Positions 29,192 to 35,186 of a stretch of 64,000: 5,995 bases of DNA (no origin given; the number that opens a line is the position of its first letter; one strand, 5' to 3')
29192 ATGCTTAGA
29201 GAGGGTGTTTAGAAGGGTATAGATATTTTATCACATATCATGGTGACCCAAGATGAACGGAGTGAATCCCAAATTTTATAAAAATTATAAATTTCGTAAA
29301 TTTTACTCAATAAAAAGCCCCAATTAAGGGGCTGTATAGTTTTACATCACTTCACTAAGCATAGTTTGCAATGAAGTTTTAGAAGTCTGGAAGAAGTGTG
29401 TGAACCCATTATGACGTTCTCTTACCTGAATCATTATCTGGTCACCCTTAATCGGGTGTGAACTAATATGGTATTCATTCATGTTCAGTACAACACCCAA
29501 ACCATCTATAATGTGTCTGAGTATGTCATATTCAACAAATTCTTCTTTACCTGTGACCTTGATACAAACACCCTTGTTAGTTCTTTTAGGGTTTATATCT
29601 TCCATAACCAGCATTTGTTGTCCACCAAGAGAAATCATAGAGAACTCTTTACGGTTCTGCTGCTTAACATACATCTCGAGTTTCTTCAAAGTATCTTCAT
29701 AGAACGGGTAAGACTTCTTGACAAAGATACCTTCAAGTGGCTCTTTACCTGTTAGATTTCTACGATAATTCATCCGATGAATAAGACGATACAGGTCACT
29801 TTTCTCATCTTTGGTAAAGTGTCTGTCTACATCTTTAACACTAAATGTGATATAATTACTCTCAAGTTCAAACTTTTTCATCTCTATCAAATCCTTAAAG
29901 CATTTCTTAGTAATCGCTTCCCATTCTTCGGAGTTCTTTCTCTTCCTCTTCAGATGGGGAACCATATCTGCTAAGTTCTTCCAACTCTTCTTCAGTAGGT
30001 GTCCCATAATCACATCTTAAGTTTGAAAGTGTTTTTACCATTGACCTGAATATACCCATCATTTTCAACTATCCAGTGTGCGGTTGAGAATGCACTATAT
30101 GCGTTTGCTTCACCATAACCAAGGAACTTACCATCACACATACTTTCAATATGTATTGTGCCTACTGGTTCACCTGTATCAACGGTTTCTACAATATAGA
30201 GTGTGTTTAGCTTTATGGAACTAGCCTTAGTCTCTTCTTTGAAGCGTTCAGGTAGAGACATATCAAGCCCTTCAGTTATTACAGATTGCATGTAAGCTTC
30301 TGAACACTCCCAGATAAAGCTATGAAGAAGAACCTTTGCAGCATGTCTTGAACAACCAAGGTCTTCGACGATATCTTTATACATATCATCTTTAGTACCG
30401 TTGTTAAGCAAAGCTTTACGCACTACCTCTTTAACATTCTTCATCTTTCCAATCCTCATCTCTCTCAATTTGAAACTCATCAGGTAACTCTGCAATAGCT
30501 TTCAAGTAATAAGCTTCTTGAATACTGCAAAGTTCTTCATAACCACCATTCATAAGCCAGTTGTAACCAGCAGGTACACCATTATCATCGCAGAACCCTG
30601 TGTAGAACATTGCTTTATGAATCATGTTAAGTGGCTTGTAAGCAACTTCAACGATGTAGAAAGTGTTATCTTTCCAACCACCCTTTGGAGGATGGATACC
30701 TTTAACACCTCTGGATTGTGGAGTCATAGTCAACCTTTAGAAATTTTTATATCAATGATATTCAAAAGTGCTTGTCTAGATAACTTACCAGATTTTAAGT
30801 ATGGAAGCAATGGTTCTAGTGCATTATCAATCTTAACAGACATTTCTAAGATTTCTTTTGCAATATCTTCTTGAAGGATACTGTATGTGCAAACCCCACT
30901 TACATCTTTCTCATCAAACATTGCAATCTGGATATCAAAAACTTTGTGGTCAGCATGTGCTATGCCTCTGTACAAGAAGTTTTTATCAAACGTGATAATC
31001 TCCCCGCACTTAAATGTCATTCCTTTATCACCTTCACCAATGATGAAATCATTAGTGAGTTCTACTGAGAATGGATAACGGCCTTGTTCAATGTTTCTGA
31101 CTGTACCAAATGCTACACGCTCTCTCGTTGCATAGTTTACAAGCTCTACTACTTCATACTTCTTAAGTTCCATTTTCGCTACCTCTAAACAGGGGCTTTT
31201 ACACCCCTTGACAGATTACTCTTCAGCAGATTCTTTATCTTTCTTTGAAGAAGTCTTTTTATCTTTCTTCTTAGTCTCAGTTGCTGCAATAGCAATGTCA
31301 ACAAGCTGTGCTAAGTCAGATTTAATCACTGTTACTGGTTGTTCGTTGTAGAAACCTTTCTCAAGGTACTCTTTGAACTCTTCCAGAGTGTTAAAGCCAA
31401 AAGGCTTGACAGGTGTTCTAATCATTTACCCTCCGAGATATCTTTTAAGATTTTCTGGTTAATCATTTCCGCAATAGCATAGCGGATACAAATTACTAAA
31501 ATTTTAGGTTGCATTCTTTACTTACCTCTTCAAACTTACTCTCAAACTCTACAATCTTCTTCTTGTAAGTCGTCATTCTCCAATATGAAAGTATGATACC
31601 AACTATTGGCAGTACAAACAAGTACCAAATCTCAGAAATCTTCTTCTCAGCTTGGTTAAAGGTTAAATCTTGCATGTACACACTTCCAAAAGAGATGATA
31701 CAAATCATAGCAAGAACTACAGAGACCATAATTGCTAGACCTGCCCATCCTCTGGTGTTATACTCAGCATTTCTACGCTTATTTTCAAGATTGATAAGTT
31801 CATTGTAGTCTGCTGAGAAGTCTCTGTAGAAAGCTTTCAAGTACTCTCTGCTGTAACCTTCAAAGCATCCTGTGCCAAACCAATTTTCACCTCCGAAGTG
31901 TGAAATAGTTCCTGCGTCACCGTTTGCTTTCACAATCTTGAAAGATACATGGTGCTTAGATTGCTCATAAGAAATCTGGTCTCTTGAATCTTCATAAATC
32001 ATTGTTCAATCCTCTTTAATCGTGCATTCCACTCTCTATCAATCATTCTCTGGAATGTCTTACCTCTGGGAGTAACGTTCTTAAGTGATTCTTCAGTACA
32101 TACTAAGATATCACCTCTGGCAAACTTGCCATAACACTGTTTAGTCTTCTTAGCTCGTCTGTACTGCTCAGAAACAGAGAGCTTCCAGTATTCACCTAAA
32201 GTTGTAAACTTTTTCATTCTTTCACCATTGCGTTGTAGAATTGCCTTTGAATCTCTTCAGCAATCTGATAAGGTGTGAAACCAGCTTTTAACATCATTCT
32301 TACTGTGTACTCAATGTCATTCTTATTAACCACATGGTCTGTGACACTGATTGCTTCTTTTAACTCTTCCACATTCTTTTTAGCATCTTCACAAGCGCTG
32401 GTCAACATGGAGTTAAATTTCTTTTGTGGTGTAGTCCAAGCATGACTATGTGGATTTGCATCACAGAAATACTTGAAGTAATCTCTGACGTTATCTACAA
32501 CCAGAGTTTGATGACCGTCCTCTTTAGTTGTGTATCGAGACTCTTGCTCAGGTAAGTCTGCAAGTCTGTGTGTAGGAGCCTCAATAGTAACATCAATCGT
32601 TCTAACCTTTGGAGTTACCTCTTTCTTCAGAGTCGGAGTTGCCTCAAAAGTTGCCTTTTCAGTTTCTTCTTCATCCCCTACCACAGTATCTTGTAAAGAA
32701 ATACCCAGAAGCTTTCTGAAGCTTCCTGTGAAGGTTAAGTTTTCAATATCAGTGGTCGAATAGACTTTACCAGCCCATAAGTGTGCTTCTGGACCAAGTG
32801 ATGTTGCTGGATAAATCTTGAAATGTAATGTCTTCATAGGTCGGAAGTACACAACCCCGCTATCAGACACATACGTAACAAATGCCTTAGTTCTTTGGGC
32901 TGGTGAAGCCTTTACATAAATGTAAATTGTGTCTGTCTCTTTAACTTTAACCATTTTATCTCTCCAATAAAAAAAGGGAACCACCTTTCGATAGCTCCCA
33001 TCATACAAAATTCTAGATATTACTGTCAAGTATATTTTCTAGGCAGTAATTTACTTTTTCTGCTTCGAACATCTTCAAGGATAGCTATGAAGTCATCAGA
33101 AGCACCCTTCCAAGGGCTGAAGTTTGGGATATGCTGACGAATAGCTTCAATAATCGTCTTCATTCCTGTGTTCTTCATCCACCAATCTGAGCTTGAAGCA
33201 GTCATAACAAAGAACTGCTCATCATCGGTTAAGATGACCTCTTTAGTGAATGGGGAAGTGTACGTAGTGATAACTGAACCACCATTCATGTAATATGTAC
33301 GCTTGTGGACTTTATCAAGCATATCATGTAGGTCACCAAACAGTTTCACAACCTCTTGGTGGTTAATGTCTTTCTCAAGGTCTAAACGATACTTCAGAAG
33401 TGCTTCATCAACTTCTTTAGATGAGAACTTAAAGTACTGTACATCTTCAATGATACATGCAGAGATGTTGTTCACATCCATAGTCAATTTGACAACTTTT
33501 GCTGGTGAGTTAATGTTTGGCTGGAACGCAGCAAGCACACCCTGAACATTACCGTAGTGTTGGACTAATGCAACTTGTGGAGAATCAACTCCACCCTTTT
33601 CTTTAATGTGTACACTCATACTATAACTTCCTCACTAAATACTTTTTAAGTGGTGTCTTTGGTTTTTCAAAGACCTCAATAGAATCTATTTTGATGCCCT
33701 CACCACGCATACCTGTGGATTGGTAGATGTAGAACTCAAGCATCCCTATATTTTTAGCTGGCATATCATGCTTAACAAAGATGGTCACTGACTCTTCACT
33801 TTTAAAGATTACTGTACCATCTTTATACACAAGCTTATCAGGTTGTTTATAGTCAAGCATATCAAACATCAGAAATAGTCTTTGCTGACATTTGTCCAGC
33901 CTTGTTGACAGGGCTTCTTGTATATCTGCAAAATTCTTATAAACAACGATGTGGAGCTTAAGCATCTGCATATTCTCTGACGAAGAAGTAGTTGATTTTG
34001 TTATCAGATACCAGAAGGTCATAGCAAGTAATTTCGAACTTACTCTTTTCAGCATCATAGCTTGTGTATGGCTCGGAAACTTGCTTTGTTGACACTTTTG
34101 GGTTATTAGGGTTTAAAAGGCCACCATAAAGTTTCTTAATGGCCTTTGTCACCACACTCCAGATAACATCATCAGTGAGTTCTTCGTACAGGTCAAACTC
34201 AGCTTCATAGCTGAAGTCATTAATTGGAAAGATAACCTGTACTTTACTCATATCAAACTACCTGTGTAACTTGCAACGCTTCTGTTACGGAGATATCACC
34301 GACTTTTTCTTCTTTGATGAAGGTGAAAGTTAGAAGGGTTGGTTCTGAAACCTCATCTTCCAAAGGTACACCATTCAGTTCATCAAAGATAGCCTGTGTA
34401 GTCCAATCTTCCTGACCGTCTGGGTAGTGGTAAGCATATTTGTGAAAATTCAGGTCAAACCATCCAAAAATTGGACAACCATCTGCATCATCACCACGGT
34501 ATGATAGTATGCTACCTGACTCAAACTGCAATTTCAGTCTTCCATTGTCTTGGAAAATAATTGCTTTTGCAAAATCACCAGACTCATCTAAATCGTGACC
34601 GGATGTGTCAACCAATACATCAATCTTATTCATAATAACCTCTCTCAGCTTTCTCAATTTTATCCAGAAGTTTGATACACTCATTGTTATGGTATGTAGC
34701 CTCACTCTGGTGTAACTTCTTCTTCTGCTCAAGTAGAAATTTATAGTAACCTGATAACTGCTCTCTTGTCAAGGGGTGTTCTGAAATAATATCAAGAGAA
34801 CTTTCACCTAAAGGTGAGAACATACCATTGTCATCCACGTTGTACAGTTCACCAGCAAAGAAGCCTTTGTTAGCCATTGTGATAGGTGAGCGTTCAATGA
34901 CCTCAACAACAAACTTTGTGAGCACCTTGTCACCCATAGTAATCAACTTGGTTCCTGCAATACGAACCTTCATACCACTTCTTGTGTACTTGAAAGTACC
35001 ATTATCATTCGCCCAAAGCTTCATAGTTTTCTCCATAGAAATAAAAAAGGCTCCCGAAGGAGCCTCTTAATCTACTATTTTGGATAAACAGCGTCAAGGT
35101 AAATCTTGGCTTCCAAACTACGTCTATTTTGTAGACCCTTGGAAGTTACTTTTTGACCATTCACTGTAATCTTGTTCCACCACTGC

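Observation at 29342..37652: Eighteen-gene minus-strand operon of almost entirely unknown function with embedded endolysin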

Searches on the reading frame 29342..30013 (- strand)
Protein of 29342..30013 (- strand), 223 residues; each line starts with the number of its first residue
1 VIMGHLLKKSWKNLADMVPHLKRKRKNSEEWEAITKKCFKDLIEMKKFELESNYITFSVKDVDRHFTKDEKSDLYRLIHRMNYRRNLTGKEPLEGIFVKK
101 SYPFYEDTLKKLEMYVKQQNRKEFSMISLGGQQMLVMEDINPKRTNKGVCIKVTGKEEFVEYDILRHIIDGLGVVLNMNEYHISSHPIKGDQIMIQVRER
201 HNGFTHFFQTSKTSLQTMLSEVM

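Call 9: search_protein_families(library=pfam, max_evalue=0.1, proteins=[window:29342-30013:-])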
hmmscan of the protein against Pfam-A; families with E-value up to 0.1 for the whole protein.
window:29342-30013:- (223 aa): 1 family
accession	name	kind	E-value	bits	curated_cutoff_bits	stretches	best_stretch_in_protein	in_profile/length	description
PF09149.16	DUF1935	-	0.078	13.6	27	0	57-139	8-72/108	Domain of unknown function (DUF1935)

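Call 11: search_protein_families(library=phrogs, max_evalue=0.001, proteins=[window:29342-30013:-])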
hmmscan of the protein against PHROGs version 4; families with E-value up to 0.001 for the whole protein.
window:29342-30013:- (223 aa): 4 families
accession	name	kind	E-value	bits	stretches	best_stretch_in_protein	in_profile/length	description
phrog_4330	-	unknown function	4.2e-102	341.1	1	24-223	1-200/200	-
phrog_7810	-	unknown function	1e-09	39.6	1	48-122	2-76/118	-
phrog_7432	-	unknown function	4.3e-09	37.8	1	49-124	2-77/186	-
phrog_5992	-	unknown function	6.7e-05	24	1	51-108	5-63/75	-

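Call 62: find_homologous_proteins(query=window:29342-30013:-, max_evalue=0.001)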
Query window:29342-30013:- (223 aa): 109 proteins with E <= 0.001 among 157 candidates.
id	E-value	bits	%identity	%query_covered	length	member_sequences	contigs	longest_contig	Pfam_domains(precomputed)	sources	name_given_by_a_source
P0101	7.1e-144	495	100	99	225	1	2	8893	-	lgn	-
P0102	1.4e-143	494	100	99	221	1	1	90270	-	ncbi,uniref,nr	ncbi:hypothetical protein Sf18_gp90 [Shigella phage Sf18]|uniref:Uncharacterized protein n=1 Tax=Shi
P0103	5.9e-143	492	99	99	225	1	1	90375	-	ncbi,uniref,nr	ncbi:hypothetical protein Sf19_gp3 [Shigella phage Sf19]|uniref:Uncharacterized protein n=1 Tax=Shig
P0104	2.7e-142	490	99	99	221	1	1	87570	-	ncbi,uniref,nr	ncbi:hypothetical protein Sf13_gp38 [Shigella phage Sf13]|uniref:Uncharacterized protein n=1 Tax=Shi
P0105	9.6e-142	488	98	99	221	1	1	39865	-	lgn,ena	-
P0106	1.6e-140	484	97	99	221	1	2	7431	-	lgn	-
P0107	7.6e-131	452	90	99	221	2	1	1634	-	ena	-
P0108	3.0e-121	421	86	99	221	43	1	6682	-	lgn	-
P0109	1.0e-114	400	81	100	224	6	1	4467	-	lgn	-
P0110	8.0e-114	397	79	99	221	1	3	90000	-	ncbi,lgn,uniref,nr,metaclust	ncbi:hypothetical protein CPT_Michonne110 [Citrobacter phage Michonne]|uniref:Uncharacterized protei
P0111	4.9e-113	394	80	97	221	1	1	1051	-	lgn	-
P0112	3.0e-111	388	78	99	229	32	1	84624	-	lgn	-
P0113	8.5e-99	348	70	99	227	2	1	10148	-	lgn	-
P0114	2.3e-98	346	73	99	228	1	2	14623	-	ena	-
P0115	3.2e-98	346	70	99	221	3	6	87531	-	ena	-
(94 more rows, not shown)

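Call 70: predict_structure(alignment_id=A6)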
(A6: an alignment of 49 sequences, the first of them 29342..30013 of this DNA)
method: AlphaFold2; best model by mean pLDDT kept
length: 223 residues; sequences in the alignment: 49
mean_pLDDT: 69.9   pTM: 0.56
mean pLDDT of the five models: 69.9, 69.5, 68.9, 66.3, 66.3
residues with pLDDT >= 90: 62; 70-90: 69; 50-70: 36; < 50: 56
segments of 3 or more residues with pLDDT < 50: 1-28, 45-62, 101-104
pLDDT, mean of each block of 10 residues (from residue 1): 30 37 43 53 44 40 60 73 80 57 56 74 92 92 86 87 86 75 90 92 91 92 90
secondary structure, 60 per line:
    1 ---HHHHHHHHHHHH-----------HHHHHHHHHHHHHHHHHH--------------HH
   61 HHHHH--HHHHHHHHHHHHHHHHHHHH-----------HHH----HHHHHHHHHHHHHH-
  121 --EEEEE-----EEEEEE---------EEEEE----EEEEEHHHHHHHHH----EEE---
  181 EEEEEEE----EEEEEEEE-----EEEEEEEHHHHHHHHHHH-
elements in order: H4-15 H27-44 H59-65 H68-87 H106-119 E123-127 E133-138 E148-152 E157-161 H162-170 E175-177 E181-187 E192-199 E205-211 H212-222

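Call 79: fold_search(model_id=the predicted structure, library=viral)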
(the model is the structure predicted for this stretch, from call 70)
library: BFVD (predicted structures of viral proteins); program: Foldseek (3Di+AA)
matches with E <= 10: 1253; with E <= 0.001: 1
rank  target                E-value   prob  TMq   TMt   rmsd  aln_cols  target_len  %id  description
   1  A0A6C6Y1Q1            1.2e-18  1.00  0.55  0.66   6.8       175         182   51  Uncharacterized protein [Escherichia phage nataliec]
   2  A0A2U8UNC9            1.4e-03  1.00  0.31  0.50   4.3       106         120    8  Uncharacterized protein [Streptomyces phage Ibantik]
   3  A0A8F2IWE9            1.4e-03  1.00  0.30  0.47   4.6       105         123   10  Uncharacterized protein [Streptomyces phage TunaTartare]
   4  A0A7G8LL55            6.5e-03  0.93  0.20  0.27   9.3       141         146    7  Uncharacterized protein [Gordonia phage JKSyngboy]
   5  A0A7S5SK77            6.9e-03  1.00  0.30  0.37   7.1       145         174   12  (no name in the UniProt tables at hand)
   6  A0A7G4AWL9            9.7e-03  1.00  0.32  0.42   4.5       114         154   15  (no name in the UniProt tables at hand)
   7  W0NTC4                1.2e-02  0.51  0.16  0.11  14.5       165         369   11  2b protein [Tobacco rattle virus]
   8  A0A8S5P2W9            1.6e-02  0.80  0.20  0.30  14.2       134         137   14  Uncharacterized protein [Siphoviridae sp. ctXZQ9]
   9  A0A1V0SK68            1.8e-02  0.95  0.23  0.38  14.7       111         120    6  Uncharacterized protein [Klosneuvirus KNV1]
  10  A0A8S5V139            1.8e-02  0.38  0.18  0.06  19.0       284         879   10  Mono-ADP-ribosyltransferase C3 [Siphoviridae sp. ct3r22]
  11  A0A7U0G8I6            2.4e-02  0.51  0.16  0.23  14.4       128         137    8  (no name in the UniProt tables at hand)
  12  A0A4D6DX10            2.4e-02  0.51  0.15  0.16  17.6       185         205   10  Uncharacterized protein [Edwardsiella phage pEt-SU]
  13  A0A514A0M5            2.8e-02  0.92  0.24  0.45   8.8       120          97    8  Uncharacterized protein [Aeromonas phage LAh_8]
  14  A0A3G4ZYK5            3.1e-02  0.23  0.16  0.12  22.1       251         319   10  Uncharacterized protein [Edafosvirus sp.]
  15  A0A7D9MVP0            3.3e-02  0.89  0.17  0.31  10.0       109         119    7  Non-structural protein NS-S [Enseada virus]
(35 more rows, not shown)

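Call 83: fold_search(model_id=the predicted structure, library=pdb)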
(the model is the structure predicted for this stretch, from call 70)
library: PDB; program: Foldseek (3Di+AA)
matches with E <= 10: 1008; with E <= 0.001: 0
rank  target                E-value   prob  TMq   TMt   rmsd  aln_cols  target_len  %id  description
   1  6qlz_A                1.2e-03  0.99  0.20  0.35   6.9       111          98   12  IDOL F3ab subdomain (released 2020-02-19)
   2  5m21_D                5.3e-03  0.98  0.24  0.18   9.3       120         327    8  Crystal structure of hydroquinone 1,2-dioxygenase from Sphingomonas sp. TTNP3 with 4-hydroxybenzoate bound (released 2017-09-27)
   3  7lc1_D                5.9e-03  0.72  0.18  0.19  13.6       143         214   11  Crystal Structure of KRAS4b (GMPPNP-bound) in complex with the RBD-PH domains of SIN1 (released 2021-08-04)
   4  5m22_D                7.0e-03  0.98  0.24  0.18   9.4       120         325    8  Crystal structure of hydroquinone 1,2-dioxygenase from Sphingomonas sp. TTNP3 (released 2017-09-27)
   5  8y8y                  7.0e-03  0.96  0.19  0.16   9.0       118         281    8  Crystal structure of the PTPN21 FERM domain (released 2024-07-10)
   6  3tvv_B                7.4e-03  0.89  0.22  0.21  10.9       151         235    7  Structure of the tandem PH domains of Rtt106 (residues 68-315) (released 2012-02-01)
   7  5m26_D                8.8e-03  0.98  0.25  0.18   8.8       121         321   10  Crystal structure of hydroquinone 1,2-dioxygenase from Sphingomonas sp. TTNP3 in complex with methylhydroquinone (released 2017-09-27)
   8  5m4o_H                9.8e-03  0.97  0.25  0.18   9.4       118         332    8  Crystal structure of hydroquinone 1,2-dioxygenase from Sphingomonas sp. TTNP3 in complex with 4-nitrophenol (released 2017-09-27)
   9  5m22_H                1.0e-02  0.97  0.25  0.18   8.9       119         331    8  Crystal structure of hydroquinone 1,2-dioxygenase from Sphingomonas sp. TTNP3 (released 2017-09-27)
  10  5m21_H                1.2e-02  0.97  0.25  0.18   8.9       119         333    8  Crystal structure of hydroquinone 1,2-dioxygenase from Sphingomonas sp. TTNP3 with 4-hydroxybenzoate bound (released 2017-09-27)
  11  5m26_H                1.2e-02  0.96  0.24  0.18   9.4       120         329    8  Crystal structure of hydroquinone 1,2-dioxygenase from Sphingomonas sp. TTNP3 in complex with methylhydroquinone (released 2017-09-27)
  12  3to1_A                1.2e-02  0.87  0.22  0.23  10.3       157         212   10  Two surfaces on Rtt106 mediate histone binding and chaperone activity (released 2011-12-21)
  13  5m21_B                1.4e-02  0.96  0.25  0.18   9.3       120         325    8  Crystal structure of hydroquinone 1,2-dioxygenase from Sphingomonas sp. TTNP3 with 4-hydroxybenzoate bound (released 2017-09-27)
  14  5m21_F                1.4e-02  0.92  0.23  0.17  10.4       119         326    8  Crystal structure of hydroquinone 1,2-dioxygenase from Sphingomonas sp. TTNP3 with 4-hydroxybenzoate bound (released 2017-09-27)
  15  2gid_A                1.5e-02  0.98  0.30  0.41   7.3       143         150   12  Crystal structures of trypanosoma bruciei MRP1/MRP2 (released 2006-09-05)
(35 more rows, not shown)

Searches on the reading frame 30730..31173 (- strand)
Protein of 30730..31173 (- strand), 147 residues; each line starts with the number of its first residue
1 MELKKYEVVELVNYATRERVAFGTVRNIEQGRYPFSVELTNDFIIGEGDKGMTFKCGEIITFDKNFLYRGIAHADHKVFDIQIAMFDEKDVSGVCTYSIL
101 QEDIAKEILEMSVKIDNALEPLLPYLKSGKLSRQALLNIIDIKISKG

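Call 9: search_protein_families(library=pfam, max_evalue=0.1, proteins=[window:30730-31173:-])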
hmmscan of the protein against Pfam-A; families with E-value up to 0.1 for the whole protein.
window:30730-31173:- (147 aa): 0 families

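Call 11: search_protein_families(library=phrogs, max_evalue=0.001, proteins=[window:30730-31173:-])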
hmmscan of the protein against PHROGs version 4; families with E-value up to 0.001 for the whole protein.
window:30730-31173:- (147 aa): 1 family
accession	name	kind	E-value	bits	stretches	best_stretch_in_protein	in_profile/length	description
phrog_7193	-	unknown function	1.5e-58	197.4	1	1-146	1-142/142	-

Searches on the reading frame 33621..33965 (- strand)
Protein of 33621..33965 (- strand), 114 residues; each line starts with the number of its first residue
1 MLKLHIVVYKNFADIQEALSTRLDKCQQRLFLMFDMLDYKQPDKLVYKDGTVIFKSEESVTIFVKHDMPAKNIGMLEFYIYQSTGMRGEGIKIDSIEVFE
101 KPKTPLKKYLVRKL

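Call 8: search_protein_families(library=pfam, max_evalue=0.1, proteins=[window:33621-33965:-])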
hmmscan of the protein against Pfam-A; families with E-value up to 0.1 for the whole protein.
window:33621-33965:- (114 aa): 0 families

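Call 10: search_protein_families(library=phrogs, max_evalue=0.001, proteins=[window:33621-33965:-])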
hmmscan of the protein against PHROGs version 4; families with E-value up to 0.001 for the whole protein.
window:33621-33965:- (114 aa): 1 family
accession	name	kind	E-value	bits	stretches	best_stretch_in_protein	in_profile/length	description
phrog_4040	-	unknown function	1.8e-59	200.2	1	1-114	1-114/114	-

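Call 65: search_protein_families(library=ncbifam, max_evalue=0.01, proteins=[window:33621-33965:-])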
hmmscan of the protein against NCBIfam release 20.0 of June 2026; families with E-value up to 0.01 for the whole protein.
window:33621-33965:- (114 aa): 0 families

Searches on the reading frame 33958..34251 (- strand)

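Call 8: search_protein_families(library=pfam, max_evalue=0.1, proteins=[window:33958-34251:-])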
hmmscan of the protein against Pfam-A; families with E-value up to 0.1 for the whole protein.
window:33958-34251:- (97 aa): 0 families

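Call 10: search_protein_families(library=phrogs, max_evalue=0.001, proteins=[window:33958-34251:-])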
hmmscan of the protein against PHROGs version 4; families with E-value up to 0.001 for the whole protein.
window:33958-34251:- (97 aa): 1 family
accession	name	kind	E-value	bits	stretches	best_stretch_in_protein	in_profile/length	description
phrog_4385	-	unknown function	6.8e-58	194.1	1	1-96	1-96/97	-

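Call 65: search_protein_families(library=ncbifam, max_evalue=0.01, proteins=[window:33958-34251:-])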
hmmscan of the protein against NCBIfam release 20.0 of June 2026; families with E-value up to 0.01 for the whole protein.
window:33958-34251:- (97 aa): 0 families

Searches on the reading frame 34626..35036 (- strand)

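Call 8: search_protein_families(library=pfam, max_evalue=0.1, proteins=[window:34626-35036:-])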
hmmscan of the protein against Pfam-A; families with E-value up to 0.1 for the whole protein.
window:34626-35036:- (136 aa): 0 families

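Call 10: search_protein_families(library=phrogs, max_evalue=0.001, proteins=[window:34626-35036:-])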
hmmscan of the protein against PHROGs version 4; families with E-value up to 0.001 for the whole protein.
window:34626-35036:- (136 aa): 1 family
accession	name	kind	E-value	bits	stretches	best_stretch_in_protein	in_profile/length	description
phrog_4266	-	unknown function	4.1e-77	257.7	1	5-136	1-132/132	-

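Call 65: search_protein_families(library=ncbifam, max_evalue=0.01, proteins=[window:34626-35036:-])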
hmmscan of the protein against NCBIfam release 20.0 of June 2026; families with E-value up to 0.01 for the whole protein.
window:34626-35036:- (136 aa): 0 families
